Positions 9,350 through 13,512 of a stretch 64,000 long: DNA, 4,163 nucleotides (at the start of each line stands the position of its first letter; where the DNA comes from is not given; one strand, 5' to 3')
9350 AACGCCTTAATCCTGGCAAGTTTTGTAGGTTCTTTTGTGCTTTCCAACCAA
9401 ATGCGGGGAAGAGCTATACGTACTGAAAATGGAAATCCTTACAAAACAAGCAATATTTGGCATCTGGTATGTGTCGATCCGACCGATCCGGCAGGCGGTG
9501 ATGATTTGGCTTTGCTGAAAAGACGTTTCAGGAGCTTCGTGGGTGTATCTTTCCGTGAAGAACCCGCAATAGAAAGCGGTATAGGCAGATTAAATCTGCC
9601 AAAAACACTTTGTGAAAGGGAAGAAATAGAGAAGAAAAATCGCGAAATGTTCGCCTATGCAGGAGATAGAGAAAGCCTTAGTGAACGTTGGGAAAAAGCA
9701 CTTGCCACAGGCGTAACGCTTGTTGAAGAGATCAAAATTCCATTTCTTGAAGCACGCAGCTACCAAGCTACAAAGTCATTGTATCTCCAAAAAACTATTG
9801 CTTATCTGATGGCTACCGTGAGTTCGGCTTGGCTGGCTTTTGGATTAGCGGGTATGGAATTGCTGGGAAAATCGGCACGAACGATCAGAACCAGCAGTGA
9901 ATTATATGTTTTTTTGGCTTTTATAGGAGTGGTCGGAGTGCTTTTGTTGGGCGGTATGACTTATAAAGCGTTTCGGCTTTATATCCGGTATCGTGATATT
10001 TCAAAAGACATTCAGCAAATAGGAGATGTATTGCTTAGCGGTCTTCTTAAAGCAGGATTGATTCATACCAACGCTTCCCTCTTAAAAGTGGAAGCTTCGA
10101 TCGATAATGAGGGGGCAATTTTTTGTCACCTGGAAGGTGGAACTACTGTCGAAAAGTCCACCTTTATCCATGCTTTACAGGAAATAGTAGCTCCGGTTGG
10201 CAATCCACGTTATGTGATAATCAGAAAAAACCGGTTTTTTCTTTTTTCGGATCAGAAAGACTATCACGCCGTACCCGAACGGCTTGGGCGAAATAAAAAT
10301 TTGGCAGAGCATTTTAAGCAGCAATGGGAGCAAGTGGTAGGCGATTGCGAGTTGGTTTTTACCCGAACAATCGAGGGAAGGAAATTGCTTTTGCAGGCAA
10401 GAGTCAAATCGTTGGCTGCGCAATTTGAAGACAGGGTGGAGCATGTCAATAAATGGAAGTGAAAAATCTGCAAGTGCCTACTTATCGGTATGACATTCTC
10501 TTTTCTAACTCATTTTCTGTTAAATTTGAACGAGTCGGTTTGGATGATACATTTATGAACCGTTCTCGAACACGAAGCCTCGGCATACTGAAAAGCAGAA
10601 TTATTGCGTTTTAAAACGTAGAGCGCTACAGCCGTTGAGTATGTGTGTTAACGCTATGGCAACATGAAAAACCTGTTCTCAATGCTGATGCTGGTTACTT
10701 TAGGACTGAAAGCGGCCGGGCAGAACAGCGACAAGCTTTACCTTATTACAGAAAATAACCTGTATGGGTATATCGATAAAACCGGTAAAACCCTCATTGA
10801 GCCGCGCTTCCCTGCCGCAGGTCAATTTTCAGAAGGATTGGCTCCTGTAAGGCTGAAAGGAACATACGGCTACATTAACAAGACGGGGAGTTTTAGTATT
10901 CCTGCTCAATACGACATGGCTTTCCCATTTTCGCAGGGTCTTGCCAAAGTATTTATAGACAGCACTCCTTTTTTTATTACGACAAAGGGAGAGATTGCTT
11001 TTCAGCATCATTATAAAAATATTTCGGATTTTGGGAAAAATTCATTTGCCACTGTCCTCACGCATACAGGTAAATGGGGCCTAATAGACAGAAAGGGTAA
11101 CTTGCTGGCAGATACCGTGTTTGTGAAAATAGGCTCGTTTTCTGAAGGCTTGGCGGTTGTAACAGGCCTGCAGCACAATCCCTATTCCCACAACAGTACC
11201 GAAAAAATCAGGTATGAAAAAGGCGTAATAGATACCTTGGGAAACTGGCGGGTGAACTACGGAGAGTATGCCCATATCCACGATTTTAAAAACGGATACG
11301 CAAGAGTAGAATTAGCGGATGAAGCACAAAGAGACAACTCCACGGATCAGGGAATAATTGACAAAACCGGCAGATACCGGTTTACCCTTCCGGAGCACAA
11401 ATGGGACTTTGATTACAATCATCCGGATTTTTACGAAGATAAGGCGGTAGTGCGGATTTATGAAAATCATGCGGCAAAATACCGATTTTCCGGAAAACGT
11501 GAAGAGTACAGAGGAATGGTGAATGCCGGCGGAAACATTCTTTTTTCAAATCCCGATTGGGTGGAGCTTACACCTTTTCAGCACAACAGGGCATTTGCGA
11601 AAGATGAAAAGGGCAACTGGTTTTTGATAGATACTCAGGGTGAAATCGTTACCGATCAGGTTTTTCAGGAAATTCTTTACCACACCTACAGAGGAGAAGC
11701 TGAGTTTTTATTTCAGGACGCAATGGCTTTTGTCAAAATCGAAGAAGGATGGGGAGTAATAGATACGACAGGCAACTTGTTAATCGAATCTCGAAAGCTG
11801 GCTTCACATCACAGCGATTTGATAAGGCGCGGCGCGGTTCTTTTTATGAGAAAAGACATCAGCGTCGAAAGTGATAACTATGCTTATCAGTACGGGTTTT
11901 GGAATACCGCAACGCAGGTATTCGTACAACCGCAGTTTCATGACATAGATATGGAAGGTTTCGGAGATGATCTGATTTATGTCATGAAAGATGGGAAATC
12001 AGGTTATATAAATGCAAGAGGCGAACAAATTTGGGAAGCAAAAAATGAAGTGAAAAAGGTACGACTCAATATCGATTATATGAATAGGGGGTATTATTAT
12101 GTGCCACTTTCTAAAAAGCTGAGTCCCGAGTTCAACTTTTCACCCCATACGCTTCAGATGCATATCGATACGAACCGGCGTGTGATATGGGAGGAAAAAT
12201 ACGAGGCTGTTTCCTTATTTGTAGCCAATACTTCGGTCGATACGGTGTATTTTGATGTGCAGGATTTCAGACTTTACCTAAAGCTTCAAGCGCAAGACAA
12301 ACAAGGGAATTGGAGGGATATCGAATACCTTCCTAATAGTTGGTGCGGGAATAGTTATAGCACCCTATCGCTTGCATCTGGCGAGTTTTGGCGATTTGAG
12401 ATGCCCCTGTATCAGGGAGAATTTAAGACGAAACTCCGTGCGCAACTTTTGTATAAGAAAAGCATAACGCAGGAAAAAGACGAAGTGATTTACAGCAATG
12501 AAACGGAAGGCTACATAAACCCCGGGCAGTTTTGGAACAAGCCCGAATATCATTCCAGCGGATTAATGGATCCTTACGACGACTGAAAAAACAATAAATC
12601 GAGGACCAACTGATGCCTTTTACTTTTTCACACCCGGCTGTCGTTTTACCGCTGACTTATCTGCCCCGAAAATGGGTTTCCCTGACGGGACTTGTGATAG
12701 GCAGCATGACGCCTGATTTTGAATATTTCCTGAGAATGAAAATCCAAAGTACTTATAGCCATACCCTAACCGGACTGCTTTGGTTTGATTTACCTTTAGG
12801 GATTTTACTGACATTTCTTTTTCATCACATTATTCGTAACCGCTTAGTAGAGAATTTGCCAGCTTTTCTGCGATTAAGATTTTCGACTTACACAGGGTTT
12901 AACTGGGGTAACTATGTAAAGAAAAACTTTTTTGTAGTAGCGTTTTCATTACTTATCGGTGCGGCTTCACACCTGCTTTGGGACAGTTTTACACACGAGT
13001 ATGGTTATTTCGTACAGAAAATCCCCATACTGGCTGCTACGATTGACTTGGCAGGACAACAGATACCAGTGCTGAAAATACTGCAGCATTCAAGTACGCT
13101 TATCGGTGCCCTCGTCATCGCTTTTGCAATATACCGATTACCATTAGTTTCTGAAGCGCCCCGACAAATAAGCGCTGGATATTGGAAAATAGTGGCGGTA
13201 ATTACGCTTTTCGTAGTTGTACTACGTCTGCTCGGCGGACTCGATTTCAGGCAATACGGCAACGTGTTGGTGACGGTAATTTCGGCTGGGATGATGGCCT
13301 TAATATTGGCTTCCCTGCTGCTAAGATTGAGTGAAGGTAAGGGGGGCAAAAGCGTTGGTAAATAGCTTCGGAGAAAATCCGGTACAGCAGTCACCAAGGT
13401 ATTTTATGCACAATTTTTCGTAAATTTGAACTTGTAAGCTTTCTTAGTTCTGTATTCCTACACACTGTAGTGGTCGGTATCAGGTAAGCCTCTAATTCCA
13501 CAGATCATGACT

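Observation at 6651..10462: Membrane-anchored DEAH-box SF2 helicase with unknown partner: candidate undescribed defence or DNA-surveillance module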

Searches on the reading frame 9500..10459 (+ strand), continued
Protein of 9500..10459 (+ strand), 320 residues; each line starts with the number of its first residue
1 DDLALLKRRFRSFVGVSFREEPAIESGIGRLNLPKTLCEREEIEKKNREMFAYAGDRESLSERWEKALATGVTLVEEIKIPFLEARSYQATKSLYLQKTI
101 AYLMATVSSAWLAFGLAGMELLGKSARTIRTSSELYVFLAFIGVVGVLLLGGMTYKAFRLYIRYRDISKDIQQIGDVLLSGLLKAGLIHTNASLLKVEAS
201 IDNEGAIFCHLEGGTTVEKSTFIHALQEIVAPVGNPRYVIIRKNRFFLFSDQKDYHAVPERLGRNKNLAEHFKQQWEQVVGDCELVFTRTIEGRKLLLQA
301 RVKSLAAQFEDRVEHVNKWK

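Call 69: find_encoding_contigs(protein=P0279, flank=8000, max_places=2)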
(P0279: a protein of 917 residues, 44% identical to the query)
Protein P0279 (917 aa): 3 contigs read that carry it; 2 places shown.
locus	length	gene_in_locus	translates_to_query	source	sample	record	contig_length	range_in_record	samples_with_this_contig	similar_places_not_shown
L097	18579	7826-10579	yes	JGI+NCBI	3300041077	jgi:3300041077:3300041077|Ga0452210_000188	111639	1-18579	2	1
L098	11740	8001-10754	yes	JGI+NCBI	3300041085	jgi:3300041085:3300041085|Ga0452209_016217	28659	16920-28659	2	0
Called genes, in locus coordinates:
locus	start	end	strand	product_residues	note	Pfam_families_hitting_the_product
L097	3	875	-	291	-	?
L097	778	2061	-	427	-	PF02844:GARS_N, PF01071:GARS_A, PF02843:GARS_C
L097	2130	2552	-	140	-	-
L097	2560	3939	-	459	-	PF00772:DnaB, PF03796:DnaB_C, PF13481:AAA_25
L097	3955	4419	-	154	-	PF01281:Ribosomal_L9_N, PF03948:Ribosomal_L9_C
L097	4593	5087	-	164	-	-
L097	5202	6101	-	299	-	PF08450:SGL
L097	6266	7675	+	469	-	PF00480:ROK (weak)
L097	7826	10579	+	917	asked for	PF00270:DEAD (faint), PF04851:ResIII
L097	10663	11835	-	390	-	PF01969:Ni_insertion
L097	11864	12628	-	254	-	PF00731:AIRC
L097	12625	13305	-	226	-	PF00834:Ribul_P_3_epim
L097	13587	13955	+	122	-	PF00571:CBS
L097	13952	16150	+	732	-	-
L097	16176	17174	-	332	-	PF04166:PdxA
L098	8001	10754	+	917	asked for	PF00270:DEAD (faint), PF04851:ResIII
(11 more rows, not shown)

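Call 108: get_annotated_region(hit=H2, flank=9000)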
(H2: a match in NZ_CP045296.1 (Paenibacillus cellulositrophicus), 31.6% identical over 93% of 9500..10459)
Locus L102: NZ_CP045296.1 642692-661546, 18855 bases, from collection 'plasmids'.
description: Paenibacillus cellulositrophicus strain KACC 16577 plasmid unnamed1, complete sequence
organism: Paenibacillus cellulositrophicus (NCBI taxid 562959)
taxonomy: Bacteria; Bacillota; Bacilli; Bacillales; Paenibacillaceae; Paenibacillus; Paenibacillus cellulositrophicus
host: -; source: cell culture,Thai soil; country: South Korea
typing (MOB-suite, as given by PLSDB): non-mobilizable
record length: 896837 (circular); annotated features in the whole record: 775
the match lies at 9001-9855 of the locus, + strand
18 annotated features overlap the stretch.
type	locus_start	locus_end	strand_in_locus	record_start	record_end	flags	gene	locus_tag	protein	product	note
CDS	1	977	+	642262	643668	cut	-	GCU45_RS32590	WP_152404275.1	ATP-binding protein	-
CDS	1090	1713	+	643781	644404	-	-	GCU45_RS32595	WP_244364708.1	undecaprenyl-diphosphatase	-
CDS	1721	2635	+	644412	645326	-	-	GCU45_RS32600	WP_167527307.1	alkaline phosphatase family protein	-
CDS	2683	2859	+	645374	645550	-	-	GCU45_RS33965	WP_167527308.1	hypothetical protein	-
CDS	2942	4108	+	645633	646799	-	-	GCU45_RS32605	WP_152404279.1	glycosyltransferase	-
CDS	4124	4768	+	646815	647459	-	-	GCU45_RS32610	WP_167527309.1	VTT domain-containing protein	-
CDS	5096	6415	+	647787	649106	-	-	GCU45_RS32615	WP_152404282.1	VTT domain-containing protein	-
CDS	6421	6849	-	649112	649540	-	-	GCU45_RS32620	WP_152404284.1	EamA family transporter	-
CDS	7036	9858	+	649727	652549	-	-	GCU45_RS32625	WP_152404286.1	DEAD/DEAH box helicase family protein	-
CDS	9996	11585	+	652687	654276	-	-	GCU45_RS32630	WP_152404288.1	copper amine oxidase N-terminal domain-containing protein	-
CDS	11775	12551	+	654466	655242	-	-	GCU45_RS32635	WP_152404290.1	NUDIX domain-containing protein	-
CDS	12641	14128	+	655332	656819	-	-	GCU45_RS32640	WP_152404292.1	nicotinate phosphoribosyltransferase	GO:0009435 - NAD biosynthetic process [Evidence IEA]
CDS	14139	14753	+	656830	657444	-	nadD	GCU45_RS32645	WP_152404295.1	nicotinate (nicotinamide) nucleotide adenylyltransferase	GO:0009435 - NAD biosynthetic process [Evidence IEA]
CDS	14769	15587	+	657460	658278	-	nadE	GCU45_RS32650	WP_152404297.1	ammonia-dependent NAD(+) synthetase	GO:0009435 - NAD biosynthetic process [Evidence IEA]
CDS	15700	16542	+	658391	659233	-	-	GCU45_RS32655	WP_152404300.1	nucleotidyltransferase domain-containing protein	-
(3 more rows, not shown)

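Call 109: get_annotated_region(hit=H1, flank=9000)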
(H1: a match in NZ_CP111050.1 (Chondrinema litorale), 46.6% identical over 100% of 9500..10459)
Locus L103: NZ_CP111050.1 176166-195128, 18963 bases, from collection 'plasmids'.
description: Chondrinema litorale strain WSW3-B12 plasmid unnamed8, complete sequence
organism: Chondrinema litorale (NCBI taxid 2994555)
taxonomy: Bacteria; Bacteroidota; Cytophagia; Cytophagales; Flammeovirgaceae; Chondrinema; Chondrinema litorale
host: -; source: Seaweed,red alga; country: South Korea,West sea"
typing (MOB-suite, as given by PLSDB): non-mobilizable
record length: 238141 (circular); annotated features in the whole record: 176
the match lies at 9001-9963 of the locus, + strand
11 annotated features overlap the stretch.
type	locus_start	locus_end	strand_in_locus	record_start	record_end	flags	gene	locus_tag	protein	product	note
CDS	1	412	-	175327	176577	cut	-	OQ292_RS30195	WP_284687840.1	PepSY-associated TM helix domain-containing protein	-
CDS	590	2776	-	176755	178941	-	-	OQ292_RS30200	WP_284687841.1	molybdopterin cofactor-binding domain-containing protein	-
CDS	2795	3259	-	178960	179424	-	-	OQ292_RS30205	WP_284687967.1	(2Fe-2S)-binding protein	-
CDS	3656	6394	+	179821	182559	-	-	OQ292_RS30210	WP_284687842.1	PAS domain-containing protein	-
CDS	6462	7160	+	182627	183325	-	rpiA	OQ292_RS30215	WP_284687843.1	ribose 5-phosphate isomerase A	GO:0006098 - pentose-phosphate shunt [Evidence IEA]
CDS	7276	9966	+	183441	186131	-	-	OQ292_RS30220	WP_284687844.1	DEAD/DEAH box helicase family protein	-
CDS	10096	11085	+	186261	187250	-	-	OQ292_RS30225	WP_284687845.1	polysaccharide deacetylase family protein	-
CDS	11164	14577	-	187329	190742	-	-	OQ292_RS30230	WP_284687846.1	sensor histidine kinase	-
CDS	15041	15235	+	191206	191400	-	-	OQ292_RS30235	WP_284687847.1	hypothetical protein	-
CDS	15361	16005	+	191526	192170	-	-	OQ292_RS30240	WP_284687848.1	GH3 auxin-responsive promoter family protein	-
CDS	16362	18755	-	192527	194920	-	-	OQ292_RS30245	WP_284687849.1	ABC transporter permease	-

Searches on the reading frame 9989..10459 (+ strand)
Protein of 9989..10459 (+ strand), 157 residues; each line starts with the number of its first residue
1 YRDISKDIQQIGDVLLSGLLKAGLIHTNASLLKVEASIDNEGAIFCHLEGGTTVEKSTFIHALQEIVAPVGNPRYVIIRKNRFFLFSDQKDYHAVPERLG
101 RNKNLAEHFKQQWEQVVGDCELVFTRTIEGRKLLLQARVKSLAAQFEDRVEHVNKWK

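Call 51: predict_structure(alignment_id=A3)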
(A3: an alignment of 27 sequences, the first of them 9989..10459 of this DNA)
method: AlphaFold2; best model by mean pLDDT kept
length: 157 residues; sequences in the alignment: 27
mean_pLDDT: 85.6   pTM: 0.79
mean pLDDT of the five models: 85.6, 84.5, 84.0, 83.6, 83.6
residues with pLDDT >= 90: 98; 70-90: 32; 50-70: 17; < 50: 10
segments of 3 or more residues with pLDDT < 50: 148-157
pLDDT, mean of each block of 10 residues (from residue 1): 82 97 97 93 91 97 92 92 60 94 97 94 94 84 53 38
secondary structure, 60 per line:
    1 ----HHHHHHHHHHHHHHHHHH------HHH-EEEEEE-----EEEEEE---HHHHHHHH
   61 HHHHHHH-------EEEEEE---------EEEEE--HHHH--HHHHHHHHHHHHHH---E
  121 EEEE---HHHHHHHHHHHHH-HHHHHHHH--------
elements in order: H5-22 E33-38 E44-49 H53-67 E75-80 E90-94 H97-100 H103-116 E120-124 H128-140 H142-149

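Call 71: search_solved_structures(query=A3, max_evalue=10)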
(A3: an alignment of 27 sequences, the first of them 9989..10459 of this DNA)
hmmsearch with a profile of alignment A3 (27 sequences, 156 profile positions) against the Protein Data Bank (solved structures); distinct sequences matched with E-value up to 10: 2.
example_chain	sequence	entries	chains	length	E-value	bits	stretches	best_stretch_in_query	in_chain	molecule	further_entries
9g73_A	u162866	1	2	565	0.56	13.2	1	8-103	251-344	Pyrethroid hydrolase Ces2e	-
9f91_I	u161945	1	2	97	0.74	12.8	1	5-68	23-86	Designed single epitope Respiratory Syncytial Virus immunogen in complex with RSV90 fab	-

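Call 113: search_protein_families(library=pfam, alignment_id=A3, max_evalue=1)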
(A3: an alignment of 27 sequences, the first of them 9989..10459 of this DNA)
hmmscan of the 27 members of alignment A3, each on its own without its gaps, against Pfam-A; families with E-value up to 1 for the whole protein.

A. member 1, window:9989-10459:+ (157 aa): 0 families

B. families by the number of members that match (of 27 scanned): 7 families
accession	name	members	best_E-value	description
PF04410.20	Gar1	1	0.022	Gar1/Naf1 RNA binding region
PF11197.13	DUF2835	1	0.026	Protein of unknown function (DUF2835)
PF20202.4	DUF6564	1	0.039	Domain of unknown function (DUF6564)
PF01921.24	tRNA-synt_1f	1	0.06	tRNA synthetases class I (K)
PF10419.14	TFIIIC_sub6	1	0.11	TFIIIC subunit triple barrel domain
PF06390.17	NESP55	1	0.2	Neuroendocrine-specific golgi protein P55 (NESP55)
PF19256.4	LAIKA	1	0.26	LAIKA domain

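Call 115: fold_search(model_id=the predicted structure, library=viral)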
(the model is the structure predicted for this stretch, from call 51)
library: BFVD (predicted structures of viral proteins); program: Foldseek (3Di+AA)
matches with E <= 10: 839; with E <= 0.001: 0
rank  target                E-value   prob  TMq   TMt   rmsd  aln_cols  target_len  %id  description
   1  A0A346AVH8            5.2e-02  0.30  0.27  0.18  13.3       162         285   14  (no name in the UniProt tables at hand)
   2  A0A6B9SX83            1.1e-01  0.28  0.26  0.27  18.9       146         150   10  (no name in the UniProt tables at hand)
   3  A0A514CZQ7            2.4e-01  0.06  0.16  0.08  18.0       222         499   11  (no name in the UniProt tables at hand)
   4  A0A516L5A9            2.5e-01  0.57  0.27  0.33   4.3        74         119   19  (no name in the UniProt tables at hand)
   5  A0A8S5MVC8            2.7e-01  0.04  0.12  0.11  20.1       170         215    9  Terminase small subunit [Siphoviridae sp. ctoSr5]
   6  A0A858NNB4            2.9e-01  0.13  0.26  0.15  14.3       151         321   16  (no name in the UniProt tables at hand)
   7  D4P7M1                2.9e-01  0.05  0.13  0.06  19.2       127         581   12  Tail fiber protein [Rhodococcus phage ReqiPoco6]
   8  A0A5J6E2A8            3.0e-01  0.08  0.19  0.12  21.0       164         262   16  (no name in the UniProt tables at hand)
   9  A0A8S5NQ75            3.0e-01  0.04  0.14  0.08  13.4       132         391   13  AAA domain protein [Myoviridae sp. ctj3P51]
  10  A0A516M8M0            3.2e-01  0.09  0.20  0.18  21.4       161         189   11  (no name in the UniProt tables at hand)
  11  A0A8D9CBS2            3.2e-01  0.05  0.16  0.09  16.6       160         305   11  Uncharacterized protein [uncultured marine phage]
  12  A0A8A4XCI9            3.4e-01  0.10  0.20  0.09  11.8       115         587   13  Nonstructural protein [Motacilla cinerea parvoviridae sp.]
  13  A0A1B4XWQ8            3.9e-01  0.10  0.21  0.14  13.4       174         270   13  Uncharacterized protein [Tenacibaculum phage pT24]
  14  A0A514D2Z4            3.9e-01  0.06  0.16  0.11  13.8       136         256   12  (no name in the UniProt tables at hand)
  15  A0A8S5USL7            4.1e-01  0.08  0.18  0.14  12.5       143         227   12  Uncharacterized protein [Myoviridae sp. ctijX18]
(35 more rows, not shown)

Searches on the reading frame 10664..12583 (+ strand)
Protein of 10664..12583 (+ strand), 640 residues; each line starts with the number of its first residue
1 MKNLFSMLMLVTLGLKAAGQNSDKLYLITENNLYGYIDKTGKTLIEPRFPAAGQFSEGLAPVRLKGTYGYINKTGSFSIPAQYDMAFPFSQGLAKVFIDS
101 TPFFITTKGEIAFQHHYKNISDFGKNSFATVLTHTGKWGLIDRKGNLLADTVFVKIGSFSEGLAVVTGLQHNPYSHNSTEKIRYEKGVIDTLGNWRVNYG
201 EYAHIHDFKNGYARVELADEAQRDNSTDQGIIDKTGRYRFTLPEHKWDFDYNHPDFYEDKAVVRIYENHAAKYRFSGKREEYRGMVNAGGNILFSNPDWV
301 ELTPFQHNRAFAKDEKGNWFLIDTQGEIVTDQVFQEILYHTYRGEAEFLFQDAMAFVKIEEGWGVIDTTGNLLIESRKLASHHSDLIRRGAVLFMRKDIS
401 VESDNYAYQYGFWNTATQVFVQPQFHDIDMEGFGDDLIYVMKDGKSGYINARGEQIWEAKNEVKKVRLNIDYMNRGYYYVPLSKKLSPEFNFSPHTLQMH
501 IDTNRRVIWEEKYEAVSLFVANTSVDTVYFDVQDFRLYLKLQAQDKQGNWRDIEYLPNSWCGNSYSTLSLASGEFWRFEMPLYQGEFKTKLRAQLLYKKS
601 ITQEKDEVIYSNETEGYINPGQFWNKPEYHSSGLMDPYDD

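Call 5: search_protein_families(library=pfam, proteins=[window:10664-12583:+], max_evalue=0.1)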
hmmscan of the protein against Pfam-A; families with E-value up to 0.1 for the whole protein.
window:10664-12583:+ (640 aa): 1 family
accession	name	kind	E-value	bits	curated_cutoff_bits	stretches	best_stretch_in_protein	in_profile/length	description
PF14903.11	WG_beta_rep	-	7.9e-47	157.4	25.6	5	34-68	1-35/35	WG containing repeat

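Call 6: search_protein_families(library=padloc, proteins=[window:10664-12583:+], max_evalue=0.1)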
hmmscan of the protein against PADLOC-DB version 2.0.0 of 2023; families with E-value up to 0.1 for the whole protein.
window:10664-12583:+ (640 aa): 0 families

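Call 8: search_protein_families(library=ncbifam, proteins=[window:10664-12583:+], max_evalue=0.1)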
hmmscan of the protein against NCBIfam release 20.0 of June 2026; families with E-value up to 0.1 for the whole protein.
window:10664-12583:+ (640 aa): 0 families

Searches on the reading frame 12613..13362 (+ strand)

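Call 5: search_protein_families(library=pfam, proteins=[window:12613-13362:+], max_evalue=0.1)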
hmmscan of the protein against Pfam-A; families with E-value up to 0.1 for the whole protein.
window:12613-13362:+ (250 aa): 3 families
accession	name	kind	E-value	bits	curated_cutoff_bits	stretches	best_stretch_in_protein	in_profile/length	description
PF13803.12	DUF4184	-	8e-70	235.6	25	1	1-234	1-228/229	Domain of unknown function (DUF4184)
PF00882.24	Zn_dep_PLPC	-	1.2e-18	68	26.8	1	1-173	1-127/167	Zinc dependent phospholipase C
PF04307.19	YdjM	-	0.005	16.8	29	1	18-178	24-146/176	YdjM inner membrane protein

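Call 6: search_protein_families(library=padloc, proteins=[window:12613-13362:+], max_evalue=0.1)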
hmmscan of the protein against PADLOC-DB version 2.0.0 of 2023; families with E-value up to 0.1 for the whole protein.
window:12613-13362:+ (250 aa): 0 families

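Call 8: search_protein_families(library=ncbifam, proteins=[window:12613-13362:+], max_evalue=0.1)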
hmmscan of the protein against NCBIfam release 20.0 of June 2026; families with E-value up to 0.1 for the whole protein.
window:12613-13362:+ (250 aa): 0 families
